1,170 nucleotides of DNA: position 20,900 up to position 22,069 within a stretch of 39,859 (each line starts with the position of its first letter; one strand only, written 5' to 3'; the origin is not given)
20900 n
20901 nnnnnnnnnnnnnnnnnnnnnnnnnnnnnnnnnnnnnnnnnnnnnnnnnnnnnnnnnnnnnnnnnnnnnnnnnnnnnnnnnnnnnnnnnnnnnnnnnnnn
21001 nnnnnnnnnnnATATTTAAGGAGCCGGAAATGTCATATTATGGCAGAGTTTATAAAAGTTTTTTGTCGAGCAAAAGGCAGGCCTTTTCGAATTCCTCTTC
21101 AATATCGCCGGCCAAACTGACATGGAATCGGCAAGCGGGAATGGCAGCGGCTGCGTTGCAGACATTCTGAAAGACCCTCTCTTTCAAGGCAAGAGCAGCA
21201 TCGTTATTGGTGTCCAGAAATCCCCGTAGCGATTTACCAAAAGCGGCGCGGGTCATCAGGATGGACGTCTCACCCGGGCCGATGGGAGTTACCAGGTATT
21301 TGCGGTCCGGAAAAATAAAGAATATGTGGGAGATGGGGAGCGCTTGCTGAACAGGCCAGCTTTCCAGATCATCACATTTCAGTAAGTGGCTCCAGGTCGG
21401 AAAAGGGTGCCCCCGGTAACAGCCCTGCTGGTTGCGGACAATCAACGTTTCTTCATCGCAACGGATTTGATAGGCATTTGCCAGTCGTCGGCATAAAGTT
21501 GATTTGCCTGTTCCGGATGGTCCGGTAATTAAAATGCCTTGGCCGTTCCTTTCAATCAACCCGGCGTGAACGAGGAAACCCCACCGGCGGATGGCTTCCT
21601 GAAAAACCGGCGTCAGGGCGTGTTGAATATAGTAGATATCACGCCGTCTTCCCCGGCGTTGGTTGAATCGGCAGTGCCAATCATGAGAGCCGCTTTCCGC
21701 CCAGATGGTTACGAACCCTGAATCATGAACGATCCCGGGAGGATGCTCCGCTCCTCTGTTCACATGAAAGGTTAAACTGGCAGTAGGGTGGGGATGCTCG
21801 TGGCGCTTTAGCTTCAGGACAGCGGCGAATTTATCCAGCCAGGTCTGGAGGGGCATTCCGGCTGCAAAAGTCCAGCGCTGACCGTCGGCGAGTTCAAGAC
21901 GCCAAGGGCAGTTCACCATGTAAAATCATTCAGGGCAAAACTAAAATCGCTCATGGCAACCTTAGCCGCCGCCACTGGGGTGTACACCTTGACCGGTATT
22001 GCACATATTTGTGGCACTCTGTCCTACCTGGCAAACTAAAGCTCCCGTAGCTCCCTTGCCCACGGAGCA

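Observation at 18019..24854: Compact RiPP-type cassette: PqqD + two rSAM/SPASM enzymes + Cys-repeat peptide + HprK-like protein + ABC exporter + nucleotidyltransferase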

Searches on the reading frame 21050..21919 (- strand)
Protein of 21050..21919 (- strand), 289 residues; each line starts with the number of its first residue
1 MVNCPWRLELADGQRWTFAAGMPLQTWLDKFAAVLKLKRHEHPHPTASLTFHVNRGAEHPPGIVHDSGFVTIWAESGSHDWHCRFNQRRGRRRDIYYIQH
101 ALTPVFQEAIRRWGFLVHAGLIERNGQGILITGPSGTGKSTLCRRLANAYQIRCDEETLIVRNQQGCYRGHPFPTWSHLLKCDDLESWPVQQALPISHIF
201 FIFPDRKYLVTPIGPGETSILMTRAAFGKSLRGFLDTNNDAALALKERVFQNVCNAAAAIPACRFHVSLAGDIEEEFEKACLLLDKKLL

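Call 3: search_protein_families(library=ncbifam, proteins=[window:21050-21919:-], max_evalue=0.01)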
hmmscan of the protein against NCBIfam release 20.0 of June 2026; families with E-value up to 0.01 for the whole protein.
window:21050-21919:- (289 aa): 14 families
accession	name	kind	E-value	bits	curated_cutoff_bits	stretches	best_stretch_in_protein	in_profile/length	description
TIGR04249.1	SCM_chp_ScmC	equivalog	2.6e-54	184.5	125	1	7-280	2-291/292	SynChlorMet cassette protein ScmC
TIGR04352.1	HprK_rel_A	equivalog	2.1e-07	30.3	200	1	116-161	98-144/280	HprK-related kinase A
TIGR04355.1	HprK_rel_B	hypoth_equivalog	0.00013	21.2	200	1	109-147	139-177/351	HprK-related kinase B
TIGR00679.1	hpr-ser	equivalog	0.00034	20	240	1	116-144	133-161/300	HPr(Ser) kinase/phosphatase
NF010335.0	PRK13764.1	equivalog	0.0011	17.6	340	1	123-151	260-288/613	ATPase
TIGR02324.1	CP_lyasePhnL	equivalog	0.0026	17.2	256.3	1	123-153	31-61/224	phosphonate C-P lyase system protein PhnL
NF005115.0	PRK06547.1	equivalog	0.0035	16.7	173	1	126-150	15-39/172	hypothetical protein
TIGR00954.1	3a01203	subfamily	0.0036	15.8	918.9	1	124-154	477-507/660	peroxysomal long chain fatty acyl transporter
NF038308.1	RNA_repair_RtcR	equivalog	0.005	15.7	650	1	126-146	204-224/530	RNA repair transcriptional activator RtcR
TIGR02868.1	CydC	equivalog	0.005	15.5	329.05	0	124-150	359-385/530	thiol reductant ABC exporter subunit CydC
NF007601.2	PRK10247.1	equivalog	0.0059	16.1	292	0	124-148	25-49/204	iron efflux ABC transporter ATP-binding subunit FetA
TIGR00017.1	cmk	equivalog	0.0061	16.3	135.55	1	129-150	5-26/217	(d)CMP kinase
NF000355.4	ribo_prot_ABC_F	equivalog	0.007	15.3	380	1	124-156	337-367/499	ribosomal protection-like ABC-F family protein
TIGR03263.1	guanyl_kin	equivalog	0.0086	15.7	160.45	0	129-148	4-23/180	guanylate kinase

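Call 4: search_protein_families(library=pfam, proteins=[window:21050-21919:-], max_evalue=0.01)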
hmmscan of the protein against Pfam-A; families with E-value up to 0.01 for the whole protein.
window:21050-21919:- (289 aa): 18 families
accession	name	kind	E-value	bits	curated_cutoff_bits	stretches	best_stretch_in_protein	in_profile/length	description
PF13401.12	AAA_22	-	1.4e-06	29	27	1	126-166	5-44/130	AAA domain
PF13521.12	AAA_28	-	7.6e-06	26.7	27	1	129-192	2-67/164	AAA domain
PF13191.12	AAA_16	-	1.1e-05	26.4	32.6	1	125-153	23-51/167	AAA ATPase domain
PF13238.12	AAA_18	-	2.5e-05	25.2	29.4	1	129-150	1-22/128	AAA domain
PF13555.12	AAA_29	-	0.00013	22.1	27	1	113-142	9-38/61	P-loop containing region of AAA domain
PF02224.24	Cytidylate_kin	-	0.00024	21.3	26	1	129-158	1-30/211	Cytidylate kinase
PF03266.21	NTPase_1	-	0.00043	20.6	23.9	1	129-150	2-23/168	NTPase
PF00005.33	ABC_tran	-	0.00047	21.2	25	1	125-158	10-41/137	ABC transporter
PF07475.17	Hpr_kinase_C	-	0.00057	19.9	33.3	1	117-180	9-73/171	HPr Serine kinase C-terminal domain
PF07728.20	AAA_5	-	0.0011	19.4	22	1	129-161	2-31/139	AAA domain (dynein-related subfamily)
PF13481.12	AAA_25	-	0.0038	17.3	27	0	118-149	27-56/195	AAA domain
PF20720.3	nSTAND3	-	0.0039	17.3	27.2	1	129-150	20-41/155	Novel STAND NTPase 3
PF03215.21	Rad17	-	0.0044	17.4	23.8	1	119-156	37-75/186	Rad17 P-loop domain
PF00910.28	RNA_helicase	-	0.0045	17.9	21.5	1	129-154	1-26/105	RNA helicase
PF25199.1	nSTAND_NTPase5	-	0.0045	17.3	34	1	123-163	38-77/145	Novel STAND NTPase 5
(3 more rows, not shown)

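Call 32: search_solved_structures(query=window:21050-21919:-, max_evalue=1)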
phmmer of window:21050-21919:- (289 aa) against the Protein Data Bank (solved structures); distinct sequences matched with E-value up to 1: 98 (the best 60 are shown).
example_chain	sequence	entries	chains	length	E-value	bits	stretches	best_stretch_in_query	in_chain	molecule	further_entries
6c2u_A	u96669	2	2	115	0.0011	21.5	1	123-163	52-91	phosphate-loop protein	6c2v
2qmh_A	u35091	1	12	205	0.002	20.7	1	117-183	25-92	HPr kinase/phosphorylase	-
1jb1_A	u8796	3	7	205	0.002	20.7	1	117-183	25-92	HPRK PROTEIN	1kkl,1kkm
9wfg_A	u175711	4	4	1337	0.0029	20.1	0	123-150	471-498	ABC transporter D family member 1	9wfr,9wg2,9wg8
9wfu_A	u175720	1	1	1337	0.0029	20.1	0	123-150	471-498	ABC transporter D family member 1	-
3j15_B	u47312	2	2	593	0.011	18.2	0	109-182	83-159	ABC transporter ATP-binding protein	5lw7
3bk7_A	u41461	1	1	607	0.012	18.1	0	109-181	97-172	ABC transporter ATP-binding protein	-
4xgu_A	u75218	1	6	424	0.028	16.9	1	127-156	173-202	Putative pachytene checkpoint protein 2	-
1yqt_A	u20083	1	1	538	0.029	16.8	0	108-148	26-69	RNase l inhibitor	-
9d2f_A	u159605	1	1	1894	0.035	16.6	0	129-172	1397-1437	Adenylate kinase 9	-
5yv5_A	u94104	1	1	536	0.035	16.6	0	110-148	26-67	ATPase RIL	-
7wub_C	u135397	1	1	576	0.048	16.1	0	126-149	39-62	Transitional endoplasmic reticulum ATPase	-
7wub_D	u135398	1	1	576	0.048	16.1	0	126-149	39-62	Transitional endoplasmic reticulum ATPase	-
6mck_A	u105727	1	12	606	0.055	15.9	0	126-149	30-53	Transitional endoplasmic reticulum ATPase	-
8rs9_A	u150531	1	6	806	0.081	15.4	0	126-149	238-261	Transitional endoplasmic reticulum ATPase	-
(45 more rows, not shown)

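Call 62: find_homologous_proteins(query=window:21050-21919:-, max_evalue=1e-10)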
Query window:21050-21919:- (289 aa): 32 proteins with E <= 1e-10 among 4187 candidates.
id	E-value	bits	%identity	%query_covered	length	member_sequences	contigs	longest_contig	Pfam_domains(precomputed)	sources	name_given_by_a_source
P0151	2.6e-77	278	46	96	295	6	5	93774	PF27840.1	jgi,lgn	jgi:SynChlorMet cassette protein ScmC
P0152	2.7e-77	278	49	95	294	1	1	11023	PF27840.1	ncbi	-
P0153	8.2e-76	273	45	98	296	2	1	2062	PF27840.1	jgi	jgi:SynChlorMet cassette protein ScmC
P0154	2.6e-70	255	48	96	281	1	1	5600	PF27840.1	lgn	-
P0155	5.0e-67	244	41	98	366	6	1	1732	PF27840.1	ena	-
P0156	8.2e-60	221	42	96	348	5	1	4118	PF27840.1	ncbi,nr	ncbi:MAG: SynChlorMet cassette protein ScmC [Syntrophales bacterium]|nr:SynChlorMet cassette protein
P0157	9.9e-60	220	42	96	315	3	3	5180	PF27840.1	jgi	-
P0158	2.4e-55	206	42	93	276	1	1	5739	PF27840.1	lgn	-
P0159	5.2e-55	205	42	93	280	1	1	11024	PF27840.1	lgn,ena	-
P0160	3.7e-41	159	33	93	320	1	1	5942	PF27840.1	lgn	-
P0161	4.8e-38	149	31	97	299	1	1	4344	PF27840.1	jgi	jgi:SynChlorMet cassette protein ScmC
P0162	3.8e-37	146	30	94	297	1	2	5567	PF27840.1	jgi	jgi:SynChlorMet cassette protein ScmC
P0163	9.0e-36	142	30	95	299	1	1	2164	PF27840.1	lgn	-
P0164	3.5e-35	140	31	95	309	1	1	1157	PF27840.1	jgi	jgi:SynChlorMet cassette protein ScmC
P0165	3.5e-35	140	31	95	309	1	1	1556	PF27840.1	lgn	-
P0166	4.6e-35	139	30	95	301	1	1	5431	PF27840.1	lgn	-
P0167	4.6e-35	139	29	97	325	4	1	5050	PF27840.1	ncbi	-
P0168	1.5e-34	138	28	99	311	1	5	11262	PF27840.1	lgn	-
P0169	1.8e-34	137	29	95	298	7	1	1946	PF27840.1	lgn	-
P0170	6.2e-34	136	30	96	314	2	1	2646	PF27840.1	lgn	-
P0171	8.7e-34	135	29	96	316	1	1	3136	PF27840.1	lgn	-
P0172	1.8e-33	134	29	90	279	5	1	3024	PF27840.1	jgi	jgi:SynChlorMet cassette protein ScmC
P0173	3.1e-33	133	29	95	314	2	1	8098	PF27840.1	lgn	-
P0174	1.4e-32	131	29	96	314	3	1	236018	PF27840.1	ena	-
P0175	1.5e-32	131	29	96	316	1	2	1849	PF27840.1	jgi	jgi:SynChlorMet cassette protein ScmC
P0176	6.2e-32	129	29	96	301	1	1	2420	PF27840.1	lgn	-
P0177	9.2e-32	129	30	97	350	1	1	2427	PF27840.1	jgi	jgi:SynChlorMet cassette protein ScmC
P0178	1.6e-31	128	33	63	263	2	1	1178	PF27840.1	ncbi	-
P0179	1.0e-30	125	40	58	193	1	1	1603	PF27840.1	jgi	jgi:SynChlorMet cassette protein ScmC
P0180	2.8e-30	124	29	98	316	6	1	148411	PF27840.1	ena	-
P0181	2.9e-29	120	33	65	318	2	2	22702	PF27840.1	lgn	-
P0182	6.9e-27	113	31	94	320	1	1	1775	PF27840.1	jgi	jgi:SynChlorMet cassette protein ScmC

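Call 71: predict_structure(alignment_id=A4)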
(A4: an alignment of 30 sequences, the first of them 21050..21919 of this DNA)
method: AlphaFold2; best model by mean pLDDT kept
length: 289 residues; sequences in the alignment: 30
mean_pLDDT: 90.3   pTM: 0.90
mean pLDDT of the five models: 90.3, 89.4, 89.4, 88.9, 88.1
residues with pLDDT >= 90: 208; 70-90: 59; 50-70: 22; < 50: 0
segments of 3 or more residues with pLDDT < 50: none
pLDDT, mean of each block of 10 residues (from residue 1): 79 95 92 94 81 73 81 87 91 93 94 96 97 89 93 95 98 93 90 98 94 97 89 69 92 98 94 92 85
secondary structure, 60 per line:
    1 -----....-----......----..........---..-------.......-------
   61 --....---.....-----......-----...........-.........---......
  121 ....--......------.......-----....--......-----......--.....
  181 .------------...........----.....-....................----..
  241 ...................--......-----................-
elements in order: E6-9 E15-20 H25-34 E47-53 E63-66 E70-74 E80-85 H91-101 H103-111 E115-124 E127-132 H139-145 E151-154 E157-162 E168-173 H176-181 E194-204 E209-213 H215-234 H239-259 E262-267 H273-288

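Call 74: fold_search(model_id=the predicted structure, library=pdb)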
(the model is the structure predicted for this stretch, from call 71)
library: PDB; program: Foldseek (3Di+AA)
matches with E <= 10: 558; with E <= 0.001: 122
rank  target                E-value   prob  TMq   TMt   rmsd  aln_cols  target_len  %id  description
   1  2pc9_B                1.1e-07  1.00  0.45  0.28   9.5       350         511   12  Crystal Structure Of ATP-Dependent Phosphoenolpyruvate Carboxykinase From Thermus thermophilus HB8 (released 2007-10-02)
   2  2qzy_B                1.3e-07  1.00  0.53  0.30   9.4       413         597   10  The structure of chicken mitochondrial PEPCK in complex with PEP (released 2007-09-04)
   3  1ytm_A                1.8e-07  1.00  0.49  0.32   8.0       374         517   11  Crystal structure of phosphoenolpyruvate carboxykinase of Anaerobiospirillum succiniciproducens complexed with ATP, ox (released 2006-01-24)
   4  7l3v                  2.3e-07  1.00  0.54  0.30   9.3       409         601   10  PEPCK MMQX structure 120ms post-mixing with oxaloacetic acid (released 2021-10-13)
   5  9a4u_A                3.2e-07  1.00  0.47  0.29   9.5       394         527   10  Integrative model of PCKA-QOX2 by crosslinking MS and deep learning (released 2024-09-18)
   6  1yvy_A                4.0e-07  1.00  0.51  0.32   9.7       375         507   11  Crystal structure of Anaerobiospirillum succiniciproducens phosphoenolpyruvate carboxykinase (released 2005-07-26)
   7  4ox2_B                4.0e-07  1.00  0.50  0.27   9.7       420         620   11  I45T cytosolic phosphoenolpyruvate carboxykinase in complex with beta-sulfopyruvate and GTP (released 2014-06-11)
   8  8iuf_E2               4.3e-07  1.00  0.39  0.27  12.2       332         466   10  Cryo-EM structure of Euglena gracilis super-complex I+III2+IV, composite (released 2024-02-28)
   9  4gnp                  4.5e-07  1.00  0.55  0.30   9.0       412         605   10  Structure of rat cytosolic PEPCK Ld_3g in complex with PEP and GDP (released 2013-07-03)
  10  2fah_A                5.1e-07  1.00  0.50  0.28   9.0       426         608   10  The structure of mitochondrial PEPCK, Complex with Mn and GDP (released 2006-06-27)
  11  4gnq                  5.4e-07  1.00  0.52  0.29   9.5       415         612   10  Structure of rat cytosolic PEPCK Ld_3g in complex with oxalate and GTP (released 2013-07-03)
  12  1oen                  5.7e-07  1.00  0.51  0.32   9.6       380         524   10  PHOSPHOENOLPYRUVATE CARBOXYKINASE (released 1996-11-08)
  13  1j3b_A                5.7e-07  1.00  0.46  0.29   8.5       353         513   12  Crystal structure of ATP-dependent phosphoenolpyruvate carboxykinase from Thermus thermophilus HB8 (released 2003-02-11)
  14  1os1                  6.1e-07  1.00  0.48  0.29   9.7       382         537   10  Structure of Phosphoenolpyruvate Carboxykinase complexed with ATP,Mg, Ca and pyruvate. (released 2003-09-23)
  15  4gnm                  6.5e-07  1.00  0.53  0.29   9.2       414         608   10  Structure of rat cytosolic PEPCK Ld_2g in complex with oxalate and GTP (released 2013-07-03)
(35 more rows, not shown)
